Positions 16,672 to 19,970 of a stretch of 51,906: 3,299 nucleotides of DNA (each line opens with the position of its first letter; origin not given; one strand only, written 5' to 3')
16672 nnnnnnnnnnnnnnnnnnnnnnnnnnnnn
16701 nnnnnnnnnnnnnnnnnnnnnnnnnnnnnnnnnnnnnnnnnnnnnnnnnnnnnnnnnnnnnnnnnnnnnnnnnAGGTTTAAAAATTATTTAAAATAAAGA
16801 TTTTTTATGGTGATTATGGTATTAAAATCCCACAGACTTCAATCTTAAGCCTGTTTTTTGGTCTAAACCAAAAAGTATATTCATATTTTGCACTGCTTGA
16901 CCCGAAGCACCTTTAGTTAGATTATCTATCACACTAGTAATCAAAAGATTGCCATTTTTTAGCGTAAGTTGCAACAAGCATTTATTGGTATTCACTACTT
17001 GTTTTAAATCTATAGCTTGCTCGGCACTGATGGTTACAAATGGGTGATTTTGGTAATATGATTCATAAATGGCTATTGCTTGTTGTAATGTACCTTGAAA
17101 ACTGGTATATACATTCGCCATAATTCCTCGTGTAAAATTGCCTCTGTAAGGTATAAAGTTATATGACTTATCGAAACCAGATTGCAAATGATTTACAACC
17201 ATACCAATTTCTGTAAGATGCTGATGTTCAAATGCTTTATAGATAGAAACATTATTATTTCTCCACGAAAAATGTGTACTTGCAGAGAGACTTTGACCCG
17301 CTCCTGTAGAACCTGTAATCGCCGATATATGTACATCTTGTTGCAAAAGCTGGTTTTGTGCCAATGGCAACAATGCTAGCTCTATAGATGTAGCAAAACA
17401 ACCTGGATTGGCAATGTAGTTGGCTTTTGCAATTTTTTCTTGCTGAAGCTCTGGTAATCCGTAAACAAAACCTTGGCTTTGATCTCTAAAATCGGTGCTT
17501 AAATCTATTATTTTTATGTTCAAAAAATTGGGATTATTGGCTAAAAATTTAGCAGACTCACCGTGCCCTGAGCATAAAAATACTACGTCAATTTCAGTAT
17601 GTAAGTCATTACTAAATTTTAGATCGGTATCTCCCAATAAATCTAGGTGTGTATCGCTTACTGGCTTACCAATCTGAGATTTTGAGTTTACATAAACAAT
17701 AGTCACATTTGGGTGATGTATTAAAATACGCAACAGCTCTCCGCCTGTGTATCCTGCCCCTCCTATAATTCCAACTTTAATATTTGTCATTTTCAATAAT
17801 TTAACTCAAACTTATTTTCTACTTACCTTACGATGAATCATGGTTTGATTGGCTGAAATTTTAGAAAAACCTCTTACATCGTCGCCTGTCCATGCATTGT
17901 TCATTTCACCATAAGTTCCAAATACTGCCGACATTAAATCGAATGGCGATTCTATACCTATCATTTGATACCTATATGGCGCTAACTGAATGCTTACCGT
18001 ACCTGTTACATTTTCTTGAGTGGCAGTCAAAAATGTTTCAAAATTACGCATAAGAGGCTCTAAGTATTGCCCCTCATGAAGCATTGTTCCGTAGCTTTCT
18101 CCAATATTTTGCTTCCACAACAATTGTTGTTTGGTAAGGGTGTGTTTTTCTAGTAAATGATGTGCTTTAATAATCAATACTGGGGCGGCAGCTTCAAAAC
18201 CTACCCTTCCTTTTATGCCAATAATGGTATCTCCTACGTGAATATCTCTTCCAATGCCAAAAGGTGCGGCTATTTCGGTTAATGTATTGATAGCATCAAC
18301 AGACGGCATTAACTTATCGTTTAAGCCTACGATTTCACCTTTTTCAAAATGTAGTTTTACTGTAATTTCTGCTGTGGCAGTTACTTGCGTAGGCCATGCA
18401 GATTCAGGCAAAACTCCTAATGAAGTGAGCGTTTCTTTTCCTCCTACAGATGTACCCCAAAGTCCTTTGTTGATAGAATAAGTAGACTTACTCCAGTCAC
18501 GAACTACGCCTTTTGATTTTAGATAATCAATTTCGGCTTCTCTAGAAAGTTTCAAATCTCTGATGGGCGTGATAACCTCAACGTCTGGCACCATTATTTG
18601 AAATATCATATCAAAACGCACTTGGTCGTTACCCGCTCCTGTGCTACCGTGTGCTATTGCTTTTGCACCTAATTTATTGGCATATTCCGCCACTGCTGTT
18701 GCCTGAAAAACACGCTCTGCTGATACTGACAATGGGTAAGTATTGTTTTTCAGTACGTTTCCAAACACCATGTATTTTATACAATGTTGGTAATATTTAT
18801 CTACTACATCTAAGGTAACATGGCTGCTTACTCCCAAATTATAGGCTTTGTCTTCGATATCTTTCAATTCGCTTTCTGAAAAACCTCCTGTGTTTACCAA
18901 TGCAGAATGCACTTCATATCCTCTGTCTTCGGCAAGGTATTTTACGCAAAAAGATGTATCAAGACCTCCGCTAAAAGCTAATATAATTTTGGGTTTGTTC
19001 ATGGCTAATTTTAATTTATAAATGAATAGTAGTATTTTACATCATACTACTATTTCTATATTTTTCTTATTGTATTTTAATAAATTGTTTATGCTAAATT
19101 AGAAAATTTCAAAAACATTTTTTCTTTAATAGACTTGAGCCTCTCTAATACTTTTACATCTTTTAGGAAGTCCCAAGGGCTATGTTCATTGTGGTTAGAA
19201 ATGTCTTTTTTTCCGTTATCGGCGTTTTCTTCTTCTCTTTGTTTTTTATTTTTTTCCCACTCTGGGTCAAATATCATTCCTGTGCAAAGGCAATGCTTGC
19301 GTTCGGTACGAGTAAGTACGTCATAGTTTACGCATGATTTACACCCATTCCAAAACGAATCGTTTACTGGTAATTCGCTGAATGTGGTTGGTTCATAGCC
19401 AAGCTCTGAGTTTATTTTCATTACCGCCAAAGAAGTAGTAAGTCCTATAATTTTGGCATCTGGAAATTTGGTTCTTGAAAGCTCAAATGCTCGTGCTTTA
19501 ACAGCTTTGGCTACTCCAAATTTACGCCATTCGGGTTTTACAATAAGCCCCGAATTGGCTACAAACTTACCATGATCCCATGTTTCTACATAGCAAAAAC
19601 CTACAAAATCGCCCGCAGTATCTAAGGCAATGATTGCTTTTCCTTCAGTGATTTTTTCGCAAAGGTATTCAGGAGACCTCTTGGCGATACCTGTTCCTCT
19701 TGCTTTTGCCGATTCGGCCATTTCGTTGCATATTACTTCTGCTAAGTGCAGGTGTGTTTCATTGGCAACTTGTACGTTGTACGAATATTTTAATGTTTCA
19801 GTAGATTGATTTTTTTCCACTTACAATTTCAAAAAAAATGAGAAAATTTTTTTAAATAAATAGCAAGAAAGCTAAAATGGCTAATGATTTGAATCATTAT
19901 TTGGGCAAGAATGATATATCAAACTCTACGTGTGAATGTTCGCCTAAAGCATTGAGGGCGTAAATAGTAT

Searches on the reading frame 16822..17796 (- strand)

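Call 90: search_protein_families(library=pfam, proteins=[window:16822-17796:-], max_evalue=0.00001)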
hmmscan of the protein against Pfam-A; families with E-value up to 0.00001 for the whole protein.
window:16822-17796:- (324 aa): 3 families
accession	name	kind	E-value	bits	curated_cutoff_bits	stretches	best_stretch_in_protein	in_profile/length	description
PF22698.1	Semialdhyde_dhC_1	-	2.5e-45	154.7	27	1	133-292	1-165/165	Semialdehyde dehydrogenase, dimerisation domain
PF01118.30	Semialdhyde_dh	-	1e-24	87.7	26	1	7-125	1-121/121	Semialdehyde dehydrogenase, NAD binding domain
PF02774.23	Semialdhyde_dhC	-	4.7e-08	33.8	26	1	142-295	1-184/184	Semialdehyde dehydrogenase, dimerisation domain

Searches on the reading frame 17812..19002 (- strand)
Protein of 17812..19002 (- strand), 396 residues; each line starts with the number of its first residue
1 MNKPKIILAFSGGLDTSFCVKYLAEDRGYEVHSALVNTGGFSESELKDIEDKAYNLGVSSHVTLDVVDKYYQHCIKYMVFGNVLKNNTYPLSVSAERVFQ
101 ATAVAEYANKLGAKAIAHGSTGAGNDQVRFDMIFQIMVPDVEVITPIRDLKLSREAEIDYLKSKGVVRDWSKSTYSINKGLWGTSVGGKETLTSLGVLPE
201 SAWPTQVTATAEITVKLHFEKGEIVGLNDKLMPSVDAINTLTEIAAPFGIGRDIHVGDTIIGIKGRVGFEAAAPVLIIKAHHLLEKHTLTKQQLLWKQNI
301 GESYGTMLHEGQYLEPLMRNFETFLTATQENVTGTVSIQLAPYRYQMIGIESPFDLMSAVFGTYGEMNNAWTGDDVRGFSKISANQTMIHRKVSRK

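Call 86: list_cluster_members(proteins=[window:17812-19002:-, window:444-1325:+, window:36058-37407:+, window:5219-6613:-, window:4379-5158:-, window:28257-29225:+, window:24900-25427:-])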
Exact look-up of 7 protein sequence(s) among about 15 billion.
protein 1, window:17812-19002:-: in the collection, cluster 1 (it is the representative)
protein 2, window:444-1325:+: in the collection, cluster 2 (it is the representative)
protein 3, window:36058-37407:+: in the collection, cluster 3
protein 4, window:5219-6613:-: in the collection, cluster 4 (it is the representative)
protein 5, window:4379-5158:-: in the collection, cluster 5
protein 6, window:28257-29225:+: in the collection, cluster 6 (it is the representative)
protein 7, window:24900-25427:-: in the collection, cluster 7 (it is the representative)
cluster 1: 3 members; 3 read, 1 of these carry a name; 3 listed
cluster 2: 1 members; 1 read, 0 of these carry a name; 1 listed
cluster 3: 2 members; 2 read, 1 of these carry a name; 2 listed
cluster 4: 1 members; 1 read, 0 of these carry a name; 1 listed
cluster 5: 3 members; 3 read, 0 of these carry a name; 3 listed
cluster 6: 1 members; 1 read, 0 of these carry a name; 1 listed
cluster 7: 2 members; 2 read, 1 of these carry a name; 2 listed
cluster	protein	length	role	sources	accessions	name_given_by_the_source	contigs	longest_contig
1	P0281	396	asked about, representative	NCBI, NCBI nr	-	-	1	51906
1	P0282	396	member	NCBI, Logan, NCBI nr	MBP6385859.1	MAG: argininosuccinate synthase [Pseudarcicella sp.] | argininosuccinate synthase [Pseudarcicella sp.]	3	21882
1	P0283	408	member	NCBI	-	-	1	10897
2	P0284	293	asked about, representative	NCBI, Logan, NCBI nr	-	-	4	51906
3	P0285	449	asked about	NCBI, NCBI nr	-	-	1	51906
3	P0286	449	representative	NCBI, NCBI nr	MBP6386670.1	MAG: argininosuccinate lyase [Pseudarcicella sp.] | argininosuccinate lyase [Pseudarcicella sp.]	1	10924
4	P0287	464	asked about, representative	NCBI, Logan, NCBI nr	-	-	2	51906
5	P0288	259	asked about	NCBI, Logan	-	-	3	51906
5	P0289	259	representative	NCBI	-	-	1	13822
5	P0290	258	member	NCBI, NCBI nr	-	-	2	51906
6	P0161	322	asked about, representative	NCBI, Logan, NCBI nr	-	-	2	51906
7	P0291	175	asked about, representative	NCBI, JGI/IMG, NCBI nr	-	-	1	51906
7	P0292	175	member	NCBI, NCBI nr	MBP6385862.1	MAG: phage tail protein [Pseudarcicella sp.] | phage tail protein [Pseudarcicella sp.]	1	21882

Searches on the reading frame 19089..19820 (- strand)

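Call 8: search_protein_families(library=pfam, proteins=[window:19089-19820:-], max_evalue=0.001)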
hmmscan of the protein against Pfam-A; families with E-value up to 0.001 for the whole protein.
window:19089-19820:- (243 aa): 2 families
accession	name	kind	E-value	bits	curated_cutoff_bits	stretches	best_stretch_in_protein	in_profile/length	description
PF00583.31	Acetyltransf_1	-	0.00033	21.4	20.7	0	58-126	31-97/116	Acetyltransferase (GNAT) family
PF13508.13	Acetyltransf_7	-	0.00044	21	27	0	63-111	6-53/84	Acetyltransferase (GNAT) domain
